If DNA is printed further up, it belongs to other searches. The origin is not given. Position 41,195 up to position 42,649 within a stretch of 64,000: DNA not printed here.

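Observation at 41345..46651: Exceptionally long (about 1770 aa) TPR + beta-barrel exporter, roughly twice the size of PgaA/BcsC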

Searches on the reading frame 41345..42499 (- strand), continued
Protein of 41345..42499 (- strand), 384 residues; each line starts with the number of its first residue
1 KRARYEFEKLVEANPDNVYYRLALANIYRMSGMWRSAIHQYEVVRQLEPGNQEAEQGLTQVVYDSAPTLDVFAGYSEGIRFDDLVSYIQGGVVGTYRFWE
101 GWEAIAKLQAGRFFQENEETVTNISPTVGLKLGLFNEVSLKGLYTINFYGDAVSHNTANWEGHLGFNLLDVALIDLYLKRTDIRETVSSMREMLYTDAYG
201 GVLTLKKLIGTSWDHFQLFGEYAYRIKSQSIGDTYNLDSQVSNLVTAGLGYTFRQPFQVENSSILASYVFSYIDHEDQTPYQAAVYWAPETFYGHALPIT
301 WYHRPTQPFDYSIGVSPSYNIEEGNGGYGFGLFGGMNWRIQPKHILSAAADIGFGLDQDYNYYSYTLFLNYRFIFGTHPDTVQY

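Call 31: fold_search(model_id=the predicted structure, library=pdb)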
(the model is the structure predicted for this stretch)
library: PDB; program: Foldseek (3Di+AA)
matches with E <= 10: 1416; with E <= 0.001: 506
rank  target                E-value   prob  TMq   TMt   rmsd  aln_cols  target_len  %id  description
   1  9h80_M                2.6e-18  1.00  0.67  0.66   5.5       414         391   13  Structure of the outer membrane exopolysaccharide transporter PelBC (released 2025-06-11)
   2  6tzk                  3.4e-15  1.00  0.64  0.55   5.9       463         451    9  Bacterial cellulose synthase outermembrane channel BcsC with terminal TPR repeat (released 2019-10-23)
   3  9b8a                  1.0e-14  1.00  0.66  0.48   7.3       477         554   10  Cryo-EM structure of E. coli cellulose synthase subunit C (released 2025-02-19)
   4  9b8h_A                7.5e-14  1.00  0.67  0.46   7.1       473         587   10  Cryo-EM structure of E. coli cellulose synthase subunit C with cellotetraose (released 2025-02-19)
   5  4y25                  2.0e-13  1.00  0.61  0.78   3.6       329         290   12  Bacterial polysaccharide outer membrane secretin (released 2016-03-16)
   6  5ldv                  3.9e-13  1.00  0.40  0.39  10.1       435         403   10  Crystal Structures of MOMP from Campylobacter jejuni (released 2016-10-26)
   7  4fsp                  1.8e-12  1.00  0.42  0.44  11.0       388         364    8  Crystal Structure of Pseudomonas aeruginosa OccK11 (OpdR) (released 2013-07-24)
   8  5ldt_A                3.1e-12  1.00  0.40  0.38  12.3       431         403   11  Crystal Structures of MOMP from Campylobacter jejuni (released 2016-10-26)
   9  8jto                  6.4e-12  1.00  0.39  0.43  10.8       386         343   12  Outer membrane porin of Burkholderia pseudomallei (BpsOmp38) in complex with ceftazidime (released 2024-06-26)
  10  5dl7                  9.1e-12  1.00  0.43  0.42  10.1       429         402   10  Crystal structure of Acinetobacter baumannii OccAB3 (released 2016-02-03)
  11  3szv                  9.8e-12  1.00  0.44  0.46  10.6       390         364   11  Crystal structure of Pseudomonas aeruginosa OccK3 (OpdO) (released 2012-02-08)
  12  2y0k                  9.8e-12  1.00  0.44  0.45  10.5       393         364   10  Crystal Structure of Pseudomonas Aeruginosa OpdO (released 2011-12-21)
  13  2y0l                  1.7e-11  1.00  0.44  0.46   8.6       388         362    8  Crystal Structure of Pseudomonas Aeruginosa OpdO (released 2011-12-21)
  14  8wv0_B                1.7e-11  1.00  0.39  0.44  10.6       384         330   11  Outer membrane porin of Burkholderia pseudomallei (BpsOmp38) (released 2024-10-30)
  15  8wv0_A                1.9e-11  1.00  0.41  0.46   9.5       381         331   10  Outer membrane porin of Burkholderia pseudomallei (BpsOmp38) (released 2024-10-30)
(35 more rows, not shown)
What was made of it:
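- Foldseek: the top five hits are the same proteins at TM 0.61-0.67 on the query; generic porins score about 0.40 (call 31).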

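Call 38: find_related_loci(query=window:41345-42499:-, collection=genome_contigs, flank=10000)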
Query window:41345-42499:- (384 aa) in genome_contigs; peptide patterns used: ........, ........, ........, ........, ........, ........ (x = any residue, [..] = any of these).
16 stretches matched a pattern; 1 encode a relative of the query (tblastn E <= 1e-3); 1 distinct loci.
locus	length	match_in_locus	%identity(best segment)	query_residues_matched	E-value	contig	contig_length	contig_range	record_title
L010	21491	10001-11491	82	1-384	0e+0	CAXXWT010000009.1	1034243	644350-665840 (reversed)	MAG: bacterium isolate 2a80452e-9f24-40d4-98e6-f858f42e08c7 genome assembly, contig: contig_9, whole genome shotgun sequ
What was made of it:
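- Tried and rejected: The single-protein scan found one locus only (call 38).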

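Call 53: find_encoding_contigs(protein=P0125, flank=10000, max_places=2)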
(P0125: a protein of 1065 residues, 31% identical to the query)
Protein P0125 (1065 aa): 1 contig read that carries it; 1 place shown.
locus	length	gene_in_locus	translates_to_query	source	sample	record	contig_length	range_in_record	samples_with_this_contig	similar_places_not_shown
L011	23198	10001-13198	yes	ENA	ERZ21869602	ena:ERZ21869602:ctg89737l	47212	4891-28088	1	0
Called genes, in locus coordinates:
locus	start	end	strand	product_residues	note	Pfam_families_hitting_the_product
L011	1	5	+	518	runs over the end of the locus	PF01970:TctA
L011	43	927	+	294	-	PF00701:DHDPS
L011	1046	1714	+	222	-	PF00392:GntR, PF07729:FCD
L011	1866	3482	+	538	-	PF02743:dCache_1, PF13487:HD_5, PF01966:HD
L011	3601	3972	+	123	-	-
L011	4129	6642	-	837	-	PF00133:tRNA-synt_1, PF01406:tRNA-synt_1e (faint), PF09334:tRNA-synt_1g, PF13603:tRNA-synt_1_2, PF00133:tRNA-synt_1 (weak), PF08264:Anticodon_1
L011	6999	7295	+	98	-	PF01381:HTH_3, PF13443:HTH_26 (faint)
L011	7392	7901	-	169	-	-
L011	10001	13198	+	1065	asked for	PF13414:TPR_11, PF13424:TPR_12 (weak), PF13432:TPR_16, PF14559:TPR_19, PF13414:TPR_11, PF13428:TPR_14 (weak), PF14559:TPR_19, PF13432:TPR_16, +32 more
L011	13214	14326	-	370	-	PF02568:ThiI, PF18297:NFACT-R_2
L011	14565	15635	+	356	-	PF01551:Peptidase_M23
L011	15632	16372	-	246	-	PF01479:S4, PF01728:FtsJ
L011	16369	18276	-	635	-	PF13292:DXP_synthase_N, PF00456:Transketolase_N (faint), PF00676:E1_dh, PF02775:TPP_enzyme_C (faint), PF02779:Transket_pyr, PF02780:Transketolase_C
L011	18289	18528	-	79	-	PF02609:Exonuc_VII_S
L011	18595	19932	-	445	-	PF13742:tRNA_anti_2, PF01336:tRNA_anti-codon, PF02601:Exonuc_VII_L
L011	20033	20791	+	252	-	PF13489:Methyltransf_23, PF01209:Ubie_methyltran (weak), PF08241:Methyltransf_11, PF08242:Methyltransf_12 (weak), PF13649:Methyltransf_25, PF13847:Methyltransf_31 (faint)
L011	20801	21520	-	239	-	PF06347:SH3_4 (weak)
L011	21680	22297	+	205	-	PF00009:GTP_EFTU (faint), PF01926:MMR_HSR1, PF02421:FeoB_N, PF03193:RsgA_GTPase (faint), PF00350:Dynamin_N (faint)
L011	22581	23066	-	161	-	PF04461:YajQ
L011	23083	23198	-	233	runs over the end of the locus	PF09865:DUF2092 (faint), PF03548:LolA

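Call 54: find_encoding_contigs(protein=P0124, flank=10000, max_places=2)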
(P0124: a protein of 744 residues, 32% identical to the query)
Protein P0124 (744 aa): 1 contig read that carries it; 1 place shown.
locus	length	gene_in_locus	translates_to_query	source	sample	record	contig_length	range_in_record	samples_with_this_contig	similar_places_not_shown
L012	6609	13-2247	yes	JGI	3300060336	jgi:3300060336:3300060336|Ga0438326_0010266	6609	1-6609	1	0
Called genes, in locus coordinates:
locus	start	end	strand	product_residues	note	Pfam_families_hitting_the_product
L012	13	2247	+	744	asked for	PF13174:TPR_6 (faint), PF13414:TPR_11 (weak), PF14559:TPR_19, PF13432:TPR_16, PF14559:TPR_19 (weak), PF12895:ANAPC3, PF23914:TPR_CcmH_CycH (weak), PF14559:TPR_19 (weak), +11 more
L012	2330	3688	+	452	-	PF03349:Toluene_X (faint)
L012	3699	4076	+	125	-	PF02412:TSP_3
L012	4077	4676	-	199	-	PF00009:GTP_EFTU (faint), PF03193:RsgA_GTPase (faint), PF01926:MMR_HSR1, PF02421:FeoB_N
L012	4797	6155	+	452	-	PF13742:tRNA_anti_2, PF01336:tRNA_anti-codon, PF02601:Exonuc_VII_L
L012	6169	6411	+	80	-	PF02609:Exonuc_VII_S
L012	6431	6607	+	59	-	?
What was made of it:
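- Homologues in L011 and L012 stand apart from any synthase genes (calls 53, 54).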

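Call 56: search_protein_families(library=pfam, proteins=[L004:4150-6783:+, L004:6812-8338:+, L004:18214-19794:+, L004:15319-16659:-], max_evalue=0.01)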
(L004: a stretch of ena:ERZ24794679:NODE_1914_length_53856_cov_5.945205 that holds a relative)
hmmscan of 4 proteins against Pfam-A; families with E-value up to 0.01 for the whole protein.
L004:4150-6783:+ (877 aa): 1 family
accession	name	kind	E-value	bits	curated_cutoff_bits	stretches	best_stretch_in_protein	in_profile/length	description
PF02065.24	Melibiase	-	4e-10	39.6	27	1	370-498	63-192/347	Melibiase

L004:6812-8338:+ (508 aa): 0 families

L004:18214-19794:+ (526 aa): 0 families

L004:15319-16659:- (446 aa): 1 family
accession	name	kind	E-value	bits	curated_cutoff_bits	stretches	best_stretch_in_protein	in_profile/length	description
PF13472.12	Lipase_GDSL_2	-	9.5e-12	46.2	32.9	1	158-408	2-178/178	GDSL-like Lipase/Acylhydrolase family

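Call 74: search_protein_families(library=pfam, proteins=[window:41348-42304:-], max_evalue=10)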
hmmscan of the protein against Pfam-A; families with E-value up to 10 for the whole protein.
seq(319 aa): 1 family
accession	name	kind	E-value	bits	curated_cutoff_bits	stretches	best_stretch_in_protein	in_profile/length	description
PF05420.17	BCSC_C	-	0.069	12.8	23.5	1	204-255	204-254/336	Cellulose synthase operon protein C C-terminus (BCSC_C)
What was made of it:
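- Sub-threshold, collinear BCSC_C matches occur in 3 of 4 family members (call 74).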

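Call 76: search_solved_structures(query=A3, max_evalue=10, show_alignments=2)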
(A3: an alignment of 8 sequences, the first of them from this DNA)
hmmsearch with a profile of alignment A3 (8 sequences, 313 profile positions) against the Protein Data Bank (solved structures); distinct sequences matched with E-value up to 10: 2.
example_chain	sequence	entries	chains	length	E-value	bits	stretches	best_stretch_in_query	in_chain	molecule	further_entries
6tzk_A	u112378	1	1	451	0.051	16.1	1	163-244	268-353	Cellulose synthase operon protein C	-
9b8a_A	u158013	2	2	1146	0.19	14.3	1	164-243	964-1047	Cellulose synthase operon protein C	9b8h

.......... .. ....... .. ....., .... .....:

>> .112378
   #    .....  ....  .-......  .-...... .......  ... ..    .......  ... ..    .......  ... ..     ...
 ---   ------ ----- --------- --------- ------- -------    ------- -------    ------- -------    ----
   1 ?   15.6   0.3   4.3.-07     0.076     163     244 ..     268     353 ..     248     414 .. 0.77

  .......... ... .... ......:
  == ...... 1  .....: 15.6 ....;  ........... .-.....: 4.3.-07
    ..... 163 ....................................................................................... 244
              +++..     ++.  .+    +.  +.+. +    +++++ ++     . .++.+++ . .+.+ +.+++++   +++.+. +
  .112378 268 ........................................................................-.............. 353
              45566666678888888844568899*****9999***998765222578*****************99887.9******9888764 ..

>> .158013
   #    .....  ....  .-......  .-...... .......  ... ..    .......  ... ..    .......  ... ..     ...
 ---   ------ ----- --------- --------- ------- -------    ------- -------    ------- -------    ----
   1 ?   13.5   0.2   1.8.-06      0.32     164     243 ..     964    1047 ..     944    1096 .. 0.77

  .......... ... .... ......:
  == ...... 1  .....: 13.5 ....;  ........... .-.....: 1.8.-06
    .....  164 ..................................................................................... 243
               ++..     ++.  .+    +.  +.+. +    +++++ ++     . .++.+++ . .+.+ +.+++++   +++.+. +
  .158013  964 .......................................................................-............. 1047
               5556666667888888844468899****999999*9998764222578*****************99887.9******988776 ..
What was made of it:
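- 41375..42304 (-): 16-stranded outer-membrane beta-barrel, residues 1450-1759, ending in the conserved [YW]-[RT]-x-x-F motif (YRFIF). Sub-threshold but specific BcsC sequence matches (calls 74, 76).
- On BcsC family (Pfam BCSC_C PF05420; NCBIfam NF008520): The weak hits are collinear and specific (call 76), so remote homology is plausible but family membership is not.
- The hit aligns the family's invariant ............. motif with BcsC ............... (call 76). It shares a motif with BcsC (call 76).
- Tried and rejected: It was repeated with a barrel-only profile (call 76).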
